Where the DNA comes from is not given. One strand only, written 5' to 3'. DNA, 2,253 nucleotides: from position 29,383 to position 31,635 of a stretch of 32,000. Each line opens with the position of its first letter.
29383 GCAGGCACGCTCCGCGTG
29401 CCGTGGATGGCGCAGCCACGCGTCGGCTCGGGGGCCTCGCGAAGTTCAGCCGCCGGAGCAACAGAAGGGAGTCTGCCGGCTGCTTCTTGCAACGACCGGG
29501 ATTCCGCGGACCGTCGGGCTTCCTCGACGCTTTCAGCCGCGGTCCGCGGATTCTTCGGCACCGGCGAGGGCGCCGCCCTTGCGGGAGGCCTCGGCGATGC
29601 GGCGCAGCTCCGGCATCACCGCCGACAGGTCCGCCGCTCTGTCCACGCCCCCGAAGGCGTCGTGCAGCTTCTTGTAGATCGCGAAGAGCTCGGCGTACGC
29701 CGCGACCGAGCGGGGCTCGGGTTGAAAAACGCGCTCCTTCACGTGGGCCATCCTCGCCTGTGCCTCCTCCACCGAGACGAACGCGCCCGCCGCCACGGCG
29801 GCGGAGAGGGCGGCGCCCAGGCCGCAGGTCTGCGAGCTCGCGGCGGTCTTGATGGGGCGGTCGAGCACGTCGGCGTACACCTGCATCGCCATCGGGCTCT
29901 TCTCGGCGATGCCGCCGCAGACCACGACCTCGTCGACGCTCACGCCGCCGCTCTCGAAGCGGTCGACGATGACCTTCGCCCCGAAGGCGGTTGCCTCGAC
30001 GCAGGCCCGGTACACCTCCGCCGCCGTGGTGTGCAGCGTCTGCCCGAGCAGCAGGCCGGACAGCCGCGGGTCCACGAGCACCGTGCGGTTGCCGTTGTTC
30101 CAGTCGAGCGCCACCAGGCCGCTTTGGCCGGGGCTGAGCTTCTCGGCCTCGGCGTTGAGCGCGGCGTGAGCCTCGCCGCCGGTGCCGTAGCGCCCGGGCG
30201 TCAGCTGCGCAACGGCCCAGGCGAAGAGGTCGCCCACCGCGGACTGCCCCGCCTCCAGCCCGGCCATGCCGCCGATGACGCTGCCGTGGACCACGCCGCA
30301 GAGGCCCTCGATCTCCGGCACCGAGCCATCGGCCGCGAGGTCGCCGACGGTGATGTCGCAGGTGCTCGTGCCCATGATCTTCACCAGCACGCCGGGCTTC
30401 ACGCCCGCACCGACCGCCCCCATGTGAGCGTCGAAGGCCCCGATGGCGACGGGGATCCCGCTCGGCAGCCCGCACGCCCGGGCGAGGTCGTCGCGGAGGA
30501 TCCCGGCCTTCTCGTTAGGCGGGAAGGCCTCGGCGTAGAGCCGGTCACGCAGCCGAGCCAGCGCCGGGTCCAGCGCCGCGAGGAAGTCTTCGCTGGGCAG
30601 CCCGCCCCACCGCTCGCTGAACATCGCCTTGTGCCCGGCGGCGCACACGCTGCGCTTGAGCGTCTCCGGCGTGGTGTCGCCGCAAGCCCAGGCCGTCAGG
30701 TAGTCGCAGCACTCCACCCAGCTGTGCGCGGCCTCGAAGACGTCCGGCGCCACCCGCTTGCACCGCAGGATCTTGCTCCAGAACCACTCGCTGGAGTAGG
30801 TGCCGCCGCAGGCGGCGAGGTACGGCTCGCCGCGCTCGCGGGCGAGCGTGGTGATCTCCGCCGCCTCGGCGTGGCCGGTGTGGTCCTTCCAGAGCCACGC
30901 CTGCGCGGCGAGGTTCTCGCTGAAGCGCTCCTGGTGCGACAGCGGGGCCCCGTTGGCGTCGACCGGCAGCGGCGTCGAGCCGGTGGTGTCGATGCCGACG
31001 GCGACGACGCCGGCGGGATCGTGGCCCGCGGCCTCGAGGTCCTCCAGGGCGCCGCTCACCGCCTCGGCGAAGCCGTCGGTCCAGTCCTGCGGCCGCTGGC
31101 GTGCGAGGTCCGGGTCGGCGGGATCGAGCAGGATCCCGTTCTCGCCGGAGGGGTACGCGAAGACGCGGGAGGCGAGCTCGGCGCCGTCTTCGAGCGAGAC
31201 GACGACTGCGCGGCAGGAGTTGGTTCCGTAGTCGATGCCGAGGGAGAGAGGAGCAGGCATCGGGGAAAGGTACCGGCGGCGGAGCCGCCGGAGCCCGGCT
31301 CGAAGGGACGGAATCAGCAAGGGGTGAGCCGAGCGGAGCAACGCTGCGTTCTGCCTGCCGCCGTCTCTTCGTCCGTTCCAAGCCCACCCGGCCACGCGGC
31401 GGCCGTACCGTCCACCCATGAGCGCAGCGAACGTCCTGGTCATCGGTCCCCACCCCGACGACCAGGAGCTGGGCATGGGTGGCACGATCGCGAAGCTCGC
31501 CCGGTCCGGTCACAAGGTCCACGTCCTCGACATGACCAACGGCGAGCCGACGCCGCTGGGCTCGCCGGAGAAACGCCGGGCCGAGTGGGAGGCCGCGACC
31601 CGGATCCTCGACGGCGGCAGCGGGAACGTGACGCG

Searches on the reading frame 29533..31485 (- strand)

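Call 45: search_protein_families(library=pfam, proteins=[window:29533-31485:-], max_evalue=0.001)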
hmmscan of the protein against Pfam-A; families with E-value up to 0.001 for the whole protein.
window:29533-31485:- (650 aa): 2 families
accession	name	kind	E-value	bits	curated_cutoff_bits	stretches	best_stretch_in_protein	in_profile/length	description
PF02782.22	FGGY_C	-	1.3e-35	123.5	27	1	369-566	3-198/198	FGGY family of carbohydrate kinases, C-terminal domain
PF00370.27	FGGY_N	-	2.3e-12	47.5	28.8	1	81-359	2-245/245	FGGY family of carbohydrate kinases, N-terminal domain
